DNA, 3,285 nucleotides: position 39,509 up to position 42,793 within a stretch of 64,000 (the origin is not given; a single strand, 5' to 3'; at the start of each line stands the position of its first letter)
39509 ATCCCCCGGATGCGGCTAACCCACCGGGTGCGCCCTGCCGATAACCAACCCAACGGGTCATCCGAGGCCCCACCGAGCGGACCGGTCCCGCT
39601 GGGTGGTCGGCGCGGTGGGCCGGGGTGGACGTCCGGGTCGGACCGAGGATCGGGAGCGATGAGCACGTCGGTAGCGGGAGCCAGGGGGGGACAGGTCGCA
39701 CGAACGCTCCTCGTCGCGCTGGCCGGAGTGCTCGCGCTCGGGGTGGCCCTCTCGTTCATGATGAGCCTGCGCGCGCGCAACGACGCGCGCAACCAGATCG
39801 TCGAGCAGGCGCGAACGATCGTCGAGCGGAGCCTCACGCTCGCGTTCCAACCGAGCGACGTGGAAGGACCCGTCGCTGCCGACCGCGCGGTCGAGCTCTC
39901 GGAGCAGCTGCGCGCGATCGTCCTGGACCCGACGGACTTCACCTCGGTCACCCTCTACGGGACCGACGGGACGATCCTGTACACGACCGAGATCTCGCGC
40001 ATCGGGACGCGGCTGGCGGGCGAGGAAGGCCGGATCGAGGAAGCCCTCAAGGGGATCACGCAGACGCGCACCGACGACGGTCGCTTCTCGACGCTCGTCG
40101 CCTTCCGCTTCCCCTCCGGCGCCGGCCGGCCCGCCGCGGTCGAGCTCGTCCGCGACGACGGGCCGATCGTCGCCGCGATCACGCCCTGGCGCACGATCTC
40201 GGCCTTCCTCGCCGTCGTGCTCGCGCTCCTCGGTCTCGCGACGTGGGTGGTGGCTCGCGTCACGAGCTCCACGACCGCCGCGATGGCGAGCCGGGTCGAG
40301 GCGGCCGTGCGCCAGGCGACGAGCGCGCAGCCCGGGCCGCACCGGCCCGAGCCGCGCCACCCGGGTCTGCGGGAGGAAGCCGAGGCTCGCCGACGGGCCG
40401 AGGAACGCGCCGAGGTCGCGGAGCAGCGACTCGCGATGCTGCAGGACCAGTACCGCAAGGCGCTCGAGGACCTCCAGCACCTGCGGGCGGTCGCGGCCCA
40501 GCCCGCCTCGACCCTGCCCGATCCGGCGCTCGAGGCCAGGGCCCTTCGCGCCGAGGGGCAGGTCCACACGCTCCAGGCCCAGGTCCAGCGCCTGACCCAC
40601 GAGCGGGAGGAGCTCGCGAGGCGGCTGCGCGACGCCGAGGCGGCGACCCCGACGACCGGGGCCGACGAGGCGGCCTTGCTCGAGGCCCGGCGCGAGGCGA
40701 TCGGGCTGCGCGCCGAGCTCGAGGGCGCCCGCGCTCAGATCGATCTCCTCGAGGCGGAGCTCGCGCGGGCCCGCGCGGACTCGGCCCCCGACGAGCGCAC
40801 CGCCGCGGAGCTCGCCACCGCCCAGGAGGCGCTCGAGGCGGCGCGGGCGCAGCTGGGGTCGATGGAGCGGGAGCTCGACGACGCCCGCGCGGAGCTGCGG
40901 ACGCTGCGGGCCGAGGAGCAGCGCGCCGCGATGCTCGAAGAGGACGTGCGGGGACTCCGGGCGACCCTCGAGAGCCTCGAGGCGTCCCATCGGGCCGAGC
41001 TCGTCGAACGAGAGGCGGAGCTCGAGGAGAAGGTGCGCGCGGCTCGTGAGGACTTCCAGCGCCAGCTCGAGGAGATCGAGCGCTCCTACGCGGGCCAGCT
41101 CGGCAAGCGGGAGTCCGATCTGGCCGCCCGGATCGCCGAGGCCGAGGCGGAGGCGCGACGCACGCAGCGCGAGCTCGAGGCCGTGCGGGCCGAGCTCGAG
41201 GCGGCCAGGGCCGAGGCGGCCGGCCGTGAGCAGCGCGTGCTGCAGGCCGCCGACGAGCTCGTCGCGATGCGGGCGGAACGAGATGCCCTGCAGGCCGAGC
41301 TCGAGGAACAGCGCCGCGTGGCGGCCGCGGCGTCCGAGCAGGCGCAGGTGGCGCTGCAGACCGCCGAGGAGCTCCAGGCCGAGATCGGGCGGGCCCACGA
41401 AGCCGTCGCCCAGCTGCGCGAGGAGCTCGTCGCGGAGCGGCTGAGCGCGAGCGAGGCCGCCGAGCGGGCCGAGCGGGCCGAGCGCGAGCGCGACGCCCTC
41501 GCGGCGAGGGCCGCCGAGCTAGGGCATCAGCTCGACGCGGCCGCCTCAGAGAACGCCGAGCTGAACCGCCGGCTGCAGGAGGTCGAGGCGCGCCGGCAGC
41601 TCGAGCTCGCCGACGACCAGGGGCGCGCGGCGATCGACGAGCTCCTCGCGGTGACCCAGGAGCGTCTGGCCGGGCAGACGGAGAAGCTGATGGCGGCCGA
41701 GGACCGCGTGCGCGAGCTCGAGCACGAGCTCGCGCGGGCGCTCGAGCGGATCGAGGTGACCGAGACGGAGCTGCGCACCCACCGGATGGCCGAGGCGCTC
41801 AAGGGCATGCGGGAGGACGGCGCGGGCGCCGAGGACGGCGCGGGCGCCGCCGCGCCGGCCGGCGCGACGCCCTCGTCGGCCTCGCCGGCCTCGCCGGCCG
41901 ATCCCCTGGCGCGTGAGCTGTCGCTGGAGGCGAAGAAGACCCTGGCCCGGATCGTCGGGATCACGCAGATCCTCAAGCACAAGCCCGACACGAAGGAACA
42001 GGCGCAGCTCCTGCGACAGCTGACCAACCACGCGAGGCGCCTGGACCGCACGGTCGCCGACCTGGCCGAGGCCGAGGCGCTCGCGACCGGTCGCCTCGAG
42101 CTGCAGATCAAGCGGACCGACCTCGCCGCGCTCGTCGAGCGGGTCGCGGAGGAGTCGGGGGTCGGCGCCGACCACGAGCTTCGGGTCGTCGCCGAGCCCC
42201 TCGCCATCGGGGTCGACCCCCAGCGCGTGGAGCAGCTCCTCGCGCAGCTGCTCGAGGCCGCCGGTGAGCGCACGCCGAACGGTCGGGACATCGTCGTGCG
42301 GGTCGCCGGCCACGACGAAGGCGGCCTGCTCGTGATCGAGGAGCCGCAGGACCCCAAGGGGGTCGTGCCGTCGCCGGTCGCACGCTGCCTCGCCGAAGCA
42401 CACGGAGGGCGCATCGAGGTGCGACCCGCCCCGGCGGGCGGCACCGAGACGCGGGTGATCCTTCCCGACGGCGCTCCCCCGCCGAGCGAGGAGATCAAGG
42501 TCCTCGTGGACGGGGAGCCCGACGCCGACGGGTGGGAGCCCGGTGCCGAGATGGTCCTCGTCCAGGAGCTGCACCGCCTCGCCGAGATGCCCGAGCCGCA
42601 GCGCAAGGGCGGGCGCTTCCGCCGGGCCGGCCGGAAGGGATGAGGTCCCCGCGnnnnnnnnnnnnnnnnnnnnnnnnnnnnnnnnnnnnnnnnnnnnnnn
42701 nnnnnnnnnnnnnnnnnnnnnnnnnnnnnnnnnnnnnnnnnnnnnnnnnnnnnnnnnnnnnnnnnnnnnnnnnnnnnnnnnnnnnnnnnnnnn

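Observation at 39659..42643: About 1000-aa membrane-anchored coiled-coil protein with a sensor-like extracytoplasmic loop and a degenerate histidine-kinase-like C-terminus, next to the rad50 operon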

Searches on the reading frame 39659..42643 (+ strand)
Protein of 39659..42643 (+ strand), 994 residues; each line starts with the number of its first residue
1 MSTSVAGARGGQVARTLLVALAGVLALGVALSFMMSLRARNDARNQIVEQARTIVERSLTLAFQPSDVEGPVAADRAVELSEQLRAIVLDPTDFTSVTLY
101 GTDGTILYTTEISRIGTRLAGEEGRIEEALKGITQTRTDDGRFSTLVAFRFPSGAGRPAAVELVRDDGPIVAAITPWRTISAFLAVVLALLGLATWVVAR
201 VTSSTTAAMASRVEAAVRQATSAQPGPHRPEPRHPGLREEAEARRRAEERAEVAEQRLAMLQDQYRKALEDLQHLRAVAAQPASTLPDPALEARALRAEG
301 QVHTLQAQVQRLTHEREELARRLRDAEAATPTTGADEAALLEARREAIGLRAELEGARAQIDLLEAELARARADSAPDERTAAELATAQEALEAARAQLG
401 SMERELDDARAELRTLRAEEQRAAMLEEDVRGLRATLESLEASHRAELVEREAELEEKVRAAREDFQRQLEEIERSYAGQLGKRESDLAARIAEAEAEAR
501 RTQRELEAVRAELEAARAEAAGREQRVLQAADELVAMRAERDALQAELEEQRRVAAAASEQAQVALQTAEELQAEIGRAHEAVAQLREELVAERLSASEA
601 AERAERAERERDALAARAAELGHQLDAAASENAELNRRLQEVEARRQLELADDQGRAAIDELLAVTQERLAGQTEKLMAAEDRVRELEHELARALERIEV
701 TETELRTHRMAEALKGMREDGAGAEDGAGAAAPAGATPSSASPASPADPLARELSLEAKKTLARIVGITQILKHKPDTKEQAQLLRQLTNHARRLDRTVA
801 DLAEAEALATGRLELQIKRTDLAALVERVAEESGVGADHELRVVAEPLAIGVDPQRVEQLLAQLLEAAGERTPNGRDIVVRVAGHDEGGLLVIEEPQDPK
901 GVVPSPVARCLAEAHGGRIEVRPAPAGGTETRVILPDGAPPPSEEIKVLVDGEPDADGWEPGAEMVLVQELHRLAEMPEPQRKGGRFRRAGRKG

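Call 6: search_protein_families(library=pfam, proteins=[window:39659-42643:+], max_evalue=0.01)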
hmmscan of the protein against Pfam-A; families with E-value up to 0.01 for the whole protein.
window:39659-42643:+ (994 aa): 1 family
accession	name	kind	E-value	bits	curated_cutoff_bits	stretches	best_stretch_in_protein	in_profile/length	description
PF02518.31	HATPase_c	-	0.0028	18.5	26.4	0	907-937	79-109/111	Histidine kinase-, DNA gyrase B-, and HSP90-like ATPase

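Call 8: search_protein_families(library=ncbifam, proteins=[window:39659-42643:+], max_evalue=0.01)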
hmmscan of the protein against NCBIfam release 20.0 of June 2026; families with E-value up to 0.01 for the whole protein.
window:39659-42643:+ (994 aa): 13 families
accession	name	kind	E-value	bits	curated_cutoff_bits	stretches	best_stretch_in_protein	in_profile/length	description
TIGR02169.1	SMC_prok_A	equivalog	3.6e-07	28.3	729.4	3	379-593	727-943/1165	chromosome segregation protein SMC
NF008312.0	PRK11100.1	equivalog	4.8e-06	25.7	356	1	753-894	262-407/477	two-component system sensor histidine kinase CreC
TIGR02168.1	SMC_prok_B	equivalog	1.1e-05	23.4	567.35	1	444-710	670-938/1181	chromosome segregation protein SMC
NF008302.0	PRK11091.1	equivalog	2.3e-05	22.8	838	1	754-888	290-429/779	aerobic respiration two-component sensor histidine kinase ArcB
NF046044.1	PnpS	equivalog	5.9e-05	22.3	400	1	764-887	187-316/390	two-component system histidine kinase PnpS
NF007345.0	PRK09835.1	subfamily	0.00012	20.8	423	1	789-899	305-418/482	Cu(+)/Ag(+) sensor histidine kinase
NF033092.0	HK_WalK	equivalog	0.00021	20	725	0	783-887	410-519/594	cell wall metabolism sensor histidine kinase WalK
NF045487.1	ASRP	equivalog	0.00031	19.5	300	1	297-472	328-486/593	archaea-specific SMC-related protein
TIGR02916.1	PEP_his_kin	equivalog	0.00063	18.4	300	1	773-886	502-609/679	XrtA/PEP-CTERM system histidine kinase PrsK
NF047465.1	hybrid_HK_LvrA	exception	0.00083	17.5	1200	1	755-881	210-341/819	hybrid histidine kinase/response regulator LvrA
NF041947.1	LuxQ_Vibrio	equivalog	0.0016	16.4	1200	1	747-876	473-607/843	quorum-sensing autoinducer 2 sensor kinase/phosphatase LuxQ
NF006800.0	PRK09303.1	equivalog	0.0068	15.4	342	1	776-881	187-297/383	histidine kinase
TIGR04211.1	SH3_and_anchor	equivalog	0.0098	15.5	65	1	278-376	58-156/198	TIGR04211 family SH3 domain-containing protein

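Call 10: find_homologous_proteins(query=window:39659-42643:+, max_evalue=0.001)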
Query window:39659-42643:+ (994 aa): 324 proteins with E <= 0.001 among 8000 candidates; the best 120 are listed.
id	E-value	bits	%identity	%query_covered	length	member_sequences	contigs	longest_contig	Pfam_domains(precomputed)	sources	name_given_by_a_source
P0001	0.0e+0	1146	63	98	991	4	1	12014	PF02518.32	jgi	jgi:hypothetical protein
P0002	0.0e+0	1136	63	98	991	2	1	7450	PF02518.32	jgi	jgi:signal transduction histidine kinase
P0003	0.0e+0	1128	62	96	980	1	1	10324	PF02518.32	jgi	jgi:chromosome segregation ATPase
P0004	0.0e+0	1118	62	98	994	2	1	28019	PF02518.32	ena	-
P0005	0.0e+0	1114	62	100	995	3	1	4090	PF02518.32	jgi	jgi:signal transduction histidine kinase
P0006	0.0e+0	1112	62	100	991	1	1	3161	PF02518.32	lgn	-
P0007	0.0e+0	1105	61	98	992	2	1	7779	-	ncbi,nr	ncbi:MAG TPA: hypothetical protein VLA82_14670 [Actinomycetota bacterium]|nr:hypothetical protein [A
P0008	0.0e+0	1066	58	100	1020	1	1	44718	-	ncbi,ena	-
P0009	0.0e+0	1063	59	100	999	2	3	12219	-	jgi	jgi:hypothetical protein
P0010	1.7e-298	1011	57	100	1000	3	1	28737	-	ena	-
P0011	5.3e-281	953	55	98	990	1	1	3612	-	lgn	-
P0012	3.2e-261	888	52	95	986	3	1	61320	-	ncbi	-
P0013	1.1e-253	863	44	57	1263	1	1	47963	-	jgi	jgi:hypothetical protein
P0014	2.1e-252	859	50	96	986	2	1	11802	PF24161.2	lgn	-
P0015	7.0e-252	857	51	98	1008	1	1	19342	-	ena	-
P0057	1.3e-236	806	49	98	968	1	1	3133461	-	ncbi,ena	-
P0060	9.5e-236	804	48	98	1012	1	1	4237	PF02518.32,PF24161.2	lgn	-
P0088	3.9e-225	769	48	98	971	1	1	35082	PF23649.2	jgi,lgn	jgi:signal transduction histidine kinase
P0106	3.6e-220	752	46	98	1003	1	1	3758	PF23649.2,PF00512.32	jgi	jgi:hypothetical protein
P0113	2.5e-217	743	48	99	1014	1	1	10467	PF25014.2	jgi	jgi:chromosome segregation ATPase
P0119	1.2e-215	737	46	98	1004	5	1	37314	PF00512.32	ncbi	-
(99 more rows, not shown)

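Call 13: find_encoding_contigs(protein=P0057, flank=10000, max_places=2)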
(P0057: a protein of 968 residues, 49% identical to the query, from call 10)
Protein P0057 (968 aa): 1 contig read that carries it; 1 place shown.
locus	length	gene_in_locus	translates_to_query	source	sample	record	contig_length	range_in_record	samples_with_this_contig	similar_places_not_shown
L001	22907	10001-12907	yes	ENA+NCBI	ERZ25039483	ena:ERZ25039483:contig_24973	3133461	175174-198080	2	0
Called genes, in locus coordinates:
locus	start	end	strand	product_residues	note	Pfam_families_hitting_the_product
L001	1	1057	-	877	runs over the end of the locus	PF00330:Aconitase, PF00694:Aconitase_C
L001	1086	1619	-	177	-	PF03061:4HBT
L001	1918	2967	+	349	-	PF01548:DEDD_Tnp_IS110, PF02371:Transposase_20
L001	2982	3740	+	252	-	-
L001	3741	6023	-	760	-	PF02463:SMC_N, PF13476:AAA_23, PF13514:AAA_27 (weak), PF13304:AAA_21 (faint)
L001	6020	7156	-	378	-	PF00149:Metallophos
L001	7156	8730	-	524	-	PF01935:DUF87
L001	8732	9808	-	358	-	PF09376:NurA (weak)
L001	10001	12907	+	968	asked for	-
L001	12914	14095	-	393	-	PF00108:Thiolase_N, PF02803:Thiolase_C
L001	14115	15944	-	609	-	PF00004:AAA, PF01434:Peptidase_M41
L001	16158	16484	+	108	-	PF13560:HTH_31 (weak)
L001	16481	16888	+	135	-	PF00903:Glyoxalase, PF13468:Glyoxalase_3, PF13669:Glyoxalase_4, PF18029:Glyoxalase_6 (weak)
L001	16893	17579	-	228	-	PF09365:DUF2461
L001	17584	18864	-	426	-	PF08240:ADH_N, PF00107:ADH_zinc_N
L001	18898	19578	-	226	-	PF01182:Glucosamine_iso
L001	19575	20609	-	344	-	PF03446:NAD_binding_2, PF00393:6PGD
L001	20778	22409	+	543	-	PF00342:PGI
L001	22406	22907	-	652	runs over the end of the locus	PF19291:TREH_N, PF00723:Glyco_hydro_15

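Call 14: find_encoding_contigs(protein=P0119, flank=10000, max_places=2)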
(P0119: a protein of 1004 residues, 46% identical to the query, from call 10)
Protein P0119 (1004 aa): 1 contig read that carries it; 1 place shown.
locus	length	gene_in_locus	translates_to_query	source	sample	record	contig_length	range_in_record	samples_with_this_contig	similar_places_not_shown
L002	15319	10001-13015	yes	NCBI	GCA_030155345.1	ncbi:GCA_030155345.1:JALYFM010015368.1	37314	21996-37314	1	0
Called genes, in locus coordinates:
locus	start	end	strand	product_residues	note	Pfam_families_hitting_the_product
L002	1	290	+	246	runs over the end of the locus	PF10099:RskA_C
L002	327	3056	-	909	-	PF00330:Aconitase, PF00694:Aconitase_C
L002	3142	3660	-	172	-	PF03061:4HBT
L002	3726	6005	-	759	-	PF00005:ABC_tran (weak), PF02463:SMC_N, PF13175:AAA_15 (weak), PF13476:AAA_23, PF13514:AAA_27, PF13555:AAA_29 (weak), PF13304:AAA_21 (faint), PF13558:SbcC_Walker_B (weak)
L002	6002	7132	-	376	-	PF00149:Metallophos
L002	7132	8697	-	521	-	PF01935:DUF87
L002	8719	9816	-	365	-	PF09376:NurA (weak)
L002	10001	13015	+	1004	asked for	PF00512:HisKA (weak)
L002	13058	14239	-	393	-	PF00108:Thiolase_N, PF02803:Thiolase_C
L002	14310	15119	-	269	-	PF00583:Acetyltransf_1, PF13508:Acetyltransf_7 (weak), PF08445:FR47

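Call 15: find_related_loci(query=A1, collection=genome_contigs, flank=10000)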
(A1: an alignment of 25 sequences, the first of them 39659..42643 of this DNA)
Query A1 (994 aa) in genome_contigs; peptide patterns used: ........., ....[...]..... (x = any residue, [..] = any of these).
212 stretches matched a pattern; 101 encode a relative of the query (tblastn E <= 1e-3); the best 80 are kept; 78 distinct loci.
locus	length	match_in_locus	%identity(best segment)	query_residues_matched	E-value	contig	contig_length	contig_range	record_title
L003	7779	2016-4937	61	1-976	0e+0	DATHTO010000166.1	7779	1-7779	MAG TPA_asm: Actinomycetota bacterium isolate SMAG_U16079 k141_1759062, whole genome shotgun sequence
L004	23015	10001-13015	50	5-982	0e+0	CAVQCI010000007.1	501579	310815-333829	MAG: uncultured Actinomycetes bacterium isolate MFD02199.bin.2.161 genome assembly, contig: contig_78871, whole genome s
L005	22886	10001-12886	49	5-976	0e+0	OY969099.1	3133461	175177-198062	MAG: uncultured Actinomycetes bacterium isolate MFD01721.bin.1.13 genome assembly, chromosome: 1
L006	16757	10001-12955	48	5-975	0e+0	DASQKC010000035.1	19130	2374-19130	MAG TPA_asm: Actinomycetota bacterium isolate SMAG_U11902 k141_5118791, whole genome shotgun sequence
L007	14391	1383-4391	51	5-982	0e+0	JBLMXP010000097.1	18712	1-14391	MAG: Planctomycetaceae bacterium isolate MAG253 PRJNA957066_bin34_renamed_96, whole genome shotgun sequence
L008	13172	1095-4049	48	5-975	0e+0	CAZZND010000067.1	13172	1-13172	MAG TPA_asm: uncultured Actinomycetes bacterium isolate SRP119689_co1_113 genome assembly, contig: NODE_6878_length_1317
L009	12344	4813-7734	50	32-992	0e+0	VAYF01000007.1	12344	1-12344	MAG: Actinobacteria bacterium isolate AC_51 14_1009_13_30cm_scaffold_15289, whole genome shotgun sequence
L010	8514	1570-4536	49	5-977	0e+0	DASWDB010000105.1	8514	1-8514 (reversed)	MAG TPA_asm: Actinomycetota bacterium isolate SMAG_U2724 k141_1633873, whole genome shotgun sequence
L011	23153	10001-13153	49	5-977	0e+0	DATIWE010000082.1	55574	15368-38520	MAG TPA_asm: Actinomycetota bacterium isolate SMAG_U15215 k141_4898918, whole genome shotgun sequence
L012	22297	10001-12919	48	5-976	0e+0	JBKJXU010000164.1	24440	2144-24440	MAG: Actinomycetota bacterium isolate swi_bin.184 k127_15282967, whole genome shotgun sequence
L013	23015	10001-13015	47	35-977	0e+0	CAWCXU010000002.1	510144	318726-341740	MAG: uncultured Actinomycetes bacterium isolate MFD07639.bin.1.66 genome assembly, contig: contig_1106, whole genome sho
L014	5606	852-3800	48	28-985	0e+0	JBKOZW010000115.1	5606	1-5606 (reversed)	MAG: Actinomycetota bacterium isolate GB_HAYS_MAG_00024 GB_HAYS_000000860550, whole genome shotgun sequence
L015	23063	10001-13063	47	5-993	0e+0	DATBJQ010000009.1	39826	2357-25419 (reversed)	MAG TPA_asm: Actinomycetota bacterium isolate SMAG_U3924 k141_3545493, whole genome shotgun sequence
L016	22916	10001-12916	48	27-975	0e+0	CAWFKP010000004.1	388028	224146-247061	MAG: uncultured Actinomycetes bacterium isolate MFD00392.bin.2.405 genome assembly, contig: contig_54043, whole genome s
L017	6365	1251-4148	49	32-977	0e+0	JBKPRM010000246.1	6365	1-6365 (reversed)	MAG: Actinomycetota bacterium isolate GS_EKS_MAG_00049 GS_EKS_000000249634, whole genome shotgun sequence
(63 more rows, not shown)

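Call 17: search_protein_families(library=pfam, proteins=[P0014, P0088, P0113, P0106, P0060, P0001], max_evalue=0.01)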
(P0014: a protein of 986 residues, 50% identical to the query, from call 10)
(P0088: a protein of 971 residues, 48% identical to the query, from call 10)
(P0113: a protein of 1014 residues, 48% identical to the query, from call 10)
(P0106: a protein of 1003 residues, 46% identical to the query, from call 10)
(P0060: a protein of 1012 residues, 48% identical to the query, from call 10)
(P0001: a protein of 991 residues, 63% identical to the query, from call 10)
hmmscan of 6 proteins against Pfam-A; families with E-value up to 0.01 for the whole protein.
P0014 (986 aa): 2 families
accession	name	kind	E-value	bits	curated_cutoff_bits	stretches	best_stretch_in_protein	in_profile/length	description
PF00512.31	HisKA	-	0.0055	17.2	26.9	1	762-805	16-59/66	His Kinase A (phospho-acceptor) domain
PF02518.31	HATPase_c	-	0.0069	17.3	26.4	0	857-938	5-109/111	Histidine kinase-, DNA gyrase B-, and HSP90-like ATPase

P0088 (971 aa): 1 family
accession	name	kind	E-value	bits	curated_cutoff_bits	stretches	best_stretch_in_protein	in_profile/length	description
PF02518.31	HATPase_c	-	0.00072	20.4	26.4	0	845-929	2-109/111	Histidine kinase-, DNA gyrase B-, and HSP90-like ATPase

P0113 (1014 aa): 1 family
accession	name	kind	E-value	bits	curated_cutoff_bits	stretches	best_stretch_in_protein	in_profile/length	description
PF25014.1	NET2A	-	1.6e-05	25.3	33.1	1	421-633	6-223/235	NET2A-like domain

P0106 (1003 aa): 2 families
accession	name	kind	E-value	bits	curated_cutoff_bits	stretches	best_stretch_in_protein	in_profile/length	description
PF00512.31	HisKA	-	6e-07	29.9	26.9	1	761-817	5-61/66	His Kinase A (phospho-acceptor) domain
PF17203.10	sCache_3_2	-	0.00042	20.8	28.4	1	75-150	37-115/140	Single cache domain 3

P0060 (1012 aa): 1 family
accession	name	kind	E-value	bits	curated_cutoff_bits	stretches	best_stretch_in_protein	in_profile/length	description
PF02518.31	HATPase_c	-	1.6e-06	28.9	26.4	1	864-950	1-110/111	Histidine kinase-, DNA gyrase B-, and HSP90-like ATPase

P0001 (991 aa): 1 family
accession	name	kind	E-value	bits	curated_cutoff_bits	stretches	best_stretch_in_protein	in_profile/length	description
PF02518.31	HATPase_c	-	5.9e-08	33.6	26.4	1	849-933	2-109/111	Histidine kinase-, DNA gyrase B-, and HSP90-like ATPase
